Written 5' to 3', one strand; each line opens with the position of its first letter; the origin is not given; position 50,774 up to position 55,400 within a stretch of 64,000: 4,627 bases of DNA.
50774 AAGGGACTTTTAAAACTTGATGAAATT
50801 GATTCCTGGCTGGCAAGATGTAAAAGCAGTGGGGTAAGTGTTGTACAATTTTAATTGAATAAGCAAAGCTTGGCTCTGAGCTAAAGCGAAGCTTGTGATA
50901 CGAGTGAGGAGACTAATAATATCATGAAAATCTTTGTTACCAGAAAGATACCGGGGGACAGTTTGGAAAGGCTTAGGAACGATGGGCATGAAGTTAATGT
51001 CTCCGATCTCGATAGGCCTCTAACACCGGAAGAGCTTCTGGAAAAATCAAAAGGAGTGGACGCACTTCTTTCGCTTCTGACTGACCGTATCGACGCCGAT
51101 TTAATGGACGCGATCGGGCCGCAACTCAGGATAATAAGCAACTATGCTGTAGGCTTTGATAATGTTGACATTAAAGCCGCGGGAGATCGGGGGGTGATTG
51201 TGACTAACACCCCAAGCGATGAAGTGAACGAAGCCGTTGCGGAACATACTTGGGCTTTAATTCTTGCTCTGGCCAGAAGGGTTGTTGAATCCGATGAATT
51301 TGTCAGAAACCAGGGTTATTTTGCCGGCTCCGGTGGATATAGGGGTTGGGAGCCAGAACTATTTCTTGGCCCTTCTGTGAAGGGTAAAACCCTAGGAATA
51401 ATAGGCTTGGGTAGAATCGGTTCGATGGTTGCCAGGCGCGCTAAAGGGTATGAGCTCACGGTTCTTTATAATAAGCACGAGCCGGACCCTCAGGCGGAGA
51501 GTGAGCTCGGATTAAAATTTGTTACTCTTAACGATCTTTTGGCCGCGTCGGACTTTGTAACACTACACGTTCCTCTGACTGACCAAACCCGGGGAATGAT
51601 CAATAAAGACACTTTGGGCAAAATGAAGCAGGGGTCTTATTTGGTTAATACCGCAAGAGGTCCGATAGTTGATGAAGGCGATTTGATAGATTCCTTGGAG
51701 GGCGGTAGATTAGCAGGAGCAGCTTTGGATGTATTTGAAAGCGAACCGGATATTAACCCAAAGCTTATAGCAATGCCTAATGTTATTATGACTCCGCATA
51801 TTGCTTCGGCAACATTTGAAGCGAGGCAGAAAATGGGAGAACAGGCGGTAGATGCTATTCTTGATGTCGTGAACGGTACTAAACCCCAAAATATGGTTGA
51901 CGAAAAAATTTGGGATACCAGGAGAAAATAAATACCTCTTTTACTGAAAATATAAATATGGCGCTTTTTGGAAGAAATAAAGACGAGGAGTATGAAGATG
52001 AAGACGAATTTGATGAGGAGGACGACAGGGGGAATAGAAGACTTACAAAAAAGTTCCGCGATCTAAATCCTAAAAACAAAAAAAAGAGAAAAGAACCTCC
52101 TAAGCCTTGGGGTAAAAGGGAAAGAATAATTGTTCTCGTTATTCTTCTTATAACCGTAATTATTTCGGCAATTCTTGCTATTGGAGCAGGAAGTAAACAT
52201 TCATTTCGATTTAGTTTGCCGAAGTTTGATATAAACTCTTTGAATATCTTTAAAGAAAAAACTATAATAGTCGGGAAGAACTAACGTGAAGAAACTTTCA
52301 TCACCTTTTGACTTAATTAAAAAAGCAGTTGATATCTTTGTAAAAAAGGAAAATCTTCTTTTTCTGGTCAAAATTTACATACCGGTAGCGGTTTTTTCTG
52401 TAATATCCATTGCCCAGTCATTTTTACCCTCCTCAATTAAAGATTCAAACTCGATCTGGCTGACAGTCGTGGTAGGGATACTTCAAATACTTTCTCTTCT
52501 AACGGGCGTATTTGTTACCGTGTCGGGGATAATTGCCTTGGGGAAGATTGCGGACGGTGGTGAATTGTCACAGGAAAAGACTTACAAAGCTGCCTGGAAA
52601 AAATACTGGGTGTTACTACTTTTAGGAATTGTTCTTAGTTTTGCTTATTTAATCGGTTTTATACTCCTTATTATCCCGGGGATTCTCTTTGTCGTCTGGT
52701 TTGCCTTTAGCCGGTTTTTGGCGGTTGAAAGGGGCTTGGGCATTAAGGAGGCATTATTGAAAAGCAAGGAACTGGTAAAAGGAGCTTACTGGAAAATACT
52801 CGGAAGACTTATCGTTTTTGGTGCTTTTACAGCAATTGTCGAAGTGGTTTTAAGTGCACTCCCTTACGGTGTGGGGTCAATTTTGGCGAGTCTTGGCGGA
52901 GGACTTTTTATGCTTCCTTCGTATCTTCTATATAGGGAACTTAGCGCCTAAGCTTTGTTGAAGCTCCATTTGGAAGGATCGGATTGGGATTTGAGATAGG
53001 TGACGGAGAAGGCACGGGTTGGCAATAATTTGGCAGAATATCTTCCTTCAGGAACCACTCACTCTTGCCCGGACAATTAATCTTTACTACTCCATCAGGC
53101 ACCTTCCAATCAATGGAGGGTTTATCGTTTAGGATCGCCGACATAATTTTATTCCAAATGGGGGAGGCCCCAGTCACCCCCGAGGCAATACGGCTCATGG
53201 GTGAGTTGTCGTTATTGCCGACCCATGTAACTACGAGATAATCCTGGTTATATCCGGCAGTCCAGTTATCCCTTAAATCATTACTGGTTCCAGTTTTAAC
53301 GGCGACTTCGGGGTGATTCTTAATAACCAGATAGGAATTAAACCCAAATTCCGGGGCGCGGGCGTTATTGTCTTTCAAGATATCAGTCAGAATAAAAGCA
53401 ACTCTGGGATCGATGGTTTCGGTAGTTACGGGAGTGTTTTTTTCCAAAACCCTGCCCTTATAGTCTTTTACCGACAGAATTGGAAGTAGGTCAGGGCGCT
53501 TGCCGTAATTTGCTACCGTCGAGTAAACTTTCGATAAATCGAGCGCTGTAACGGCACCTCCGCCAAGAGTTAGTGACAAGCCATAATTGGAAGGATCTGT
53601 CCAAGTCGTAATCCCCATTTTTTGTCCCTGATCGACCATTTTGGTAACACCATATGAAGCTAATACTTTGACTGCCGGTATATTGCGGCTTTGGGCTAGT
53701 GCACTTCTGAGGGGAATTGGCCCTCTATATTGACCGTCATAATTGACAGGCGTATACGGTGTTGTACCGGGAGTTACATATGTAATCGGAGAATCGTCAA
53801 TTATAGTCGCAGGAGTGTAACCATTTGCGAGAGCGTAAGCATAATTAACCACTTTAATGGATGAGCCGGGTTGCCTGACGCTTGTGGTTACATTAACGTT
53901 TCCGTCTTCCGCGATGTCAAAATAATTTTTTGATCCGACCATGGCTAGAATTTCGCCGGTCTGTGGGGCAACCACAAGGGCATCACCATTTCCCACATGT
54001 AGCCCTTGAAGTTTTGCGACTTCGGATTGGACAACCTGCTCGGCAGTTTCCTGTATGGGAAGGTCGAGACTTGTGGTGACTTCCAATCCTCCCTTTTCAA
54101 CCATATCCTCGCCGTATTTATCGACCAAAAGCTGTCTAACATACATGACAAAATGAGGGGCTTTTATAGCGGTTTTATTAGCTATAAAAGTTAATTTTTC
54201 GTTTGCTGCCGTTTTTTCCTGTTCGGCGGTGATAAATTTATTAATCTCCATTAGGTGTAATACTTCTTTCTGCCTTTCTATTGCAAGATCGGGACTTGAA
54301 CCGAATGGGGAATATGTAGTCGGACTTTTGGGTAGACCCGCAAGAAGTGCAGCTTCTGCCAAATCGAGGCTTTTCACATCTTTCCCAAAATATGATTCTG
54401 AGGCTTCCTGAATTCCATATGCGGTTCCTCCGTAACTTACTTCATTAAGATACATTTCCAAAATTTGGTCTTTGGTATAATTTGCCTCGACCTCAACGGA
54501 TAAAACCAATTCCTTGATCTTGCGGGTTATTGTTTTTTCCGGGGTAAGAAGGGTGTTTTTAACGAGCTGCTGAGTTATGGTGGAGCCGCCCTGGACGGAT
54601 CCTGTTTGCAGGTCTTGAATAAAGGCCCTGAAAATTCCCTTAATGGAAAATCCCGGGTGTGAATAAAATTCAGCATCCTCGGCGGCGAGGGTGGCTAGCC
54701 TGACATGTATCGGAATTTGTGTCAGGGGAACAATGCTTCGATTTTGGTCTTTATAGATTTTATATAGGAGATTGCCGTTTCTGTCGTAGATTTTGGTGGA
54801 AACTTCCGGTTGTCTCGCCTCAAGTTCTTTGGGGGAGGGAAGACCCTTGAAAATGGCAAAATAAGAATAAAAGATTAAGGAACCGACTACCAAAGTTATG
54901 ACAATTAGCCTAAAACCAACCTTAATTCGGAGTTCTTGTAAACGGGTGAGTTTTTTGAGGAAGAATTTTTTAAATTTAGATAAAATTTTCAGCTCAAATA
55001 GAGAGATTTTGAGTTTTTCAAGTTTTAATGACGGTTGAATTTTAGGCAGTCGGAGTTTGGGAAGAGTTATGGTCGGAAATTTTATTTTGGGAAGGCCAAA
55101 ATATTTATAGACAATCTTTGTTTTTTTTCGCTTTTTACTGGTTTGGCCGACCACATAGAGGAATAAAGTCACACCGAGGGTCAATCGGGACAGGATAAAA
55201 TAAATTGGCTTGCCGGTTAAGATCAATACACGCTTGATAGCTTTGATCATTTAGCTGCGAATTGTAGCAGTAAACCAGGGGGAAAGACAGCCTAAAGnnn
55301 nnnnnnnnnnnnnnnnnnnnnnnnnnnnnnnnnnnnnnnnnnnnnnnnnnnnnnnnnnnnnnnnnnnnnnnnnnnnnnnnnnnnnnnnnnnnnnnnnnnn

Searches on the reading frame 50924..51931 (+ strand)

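Call 62: search_protein_families(library=pfam, proteins=[window:50924-51931:+], max_evalue=0.0001)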
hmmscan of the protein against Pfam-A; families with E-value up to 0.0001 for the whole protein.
window:50924-51931:+ (335 aa): 3 families
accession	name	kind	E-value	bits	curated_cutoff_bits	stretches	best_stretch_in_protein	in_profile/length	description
PF02826.25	2-Hacid_dh_C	-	4.9e-60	202.4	25.1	1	111-294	2-178/178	D-isomer specific 2-hydroxyacid dehydrogenase, NAD binding domain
PF00389.36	2-Hacid_dh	-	1e-30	106.6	24.6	1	3-325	1-133/134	D-isomer specific 2-hydroxyacid dehydrogenase, catalytic domain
PF03446.21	NAD_binding_2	-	6.4e-05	23.5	21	0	157-243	2-92/161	NAD binding domain of 6-phosphogluconate dehydrogenase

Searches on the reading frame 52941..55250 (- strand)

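Call 63: search_protein_families(library=pfam, proteins=[window:52941-55250:-], max_evalue=0.0001)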
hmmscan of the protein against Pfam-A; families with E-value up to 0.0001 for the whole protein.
window:52941-55250:- (769 aa): 2 families
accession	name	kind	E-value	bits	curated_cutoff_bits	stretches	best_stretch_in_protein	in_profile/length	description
PF00912.28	Transgly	-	1.3e-63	214.1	27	1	159-334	2-177/178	Transglycosylase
PF00905.27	Transpeptidase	-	3.5e-23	82.7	22.1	1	424-703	3-298/299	Penicillin binding protein transpeptidase domain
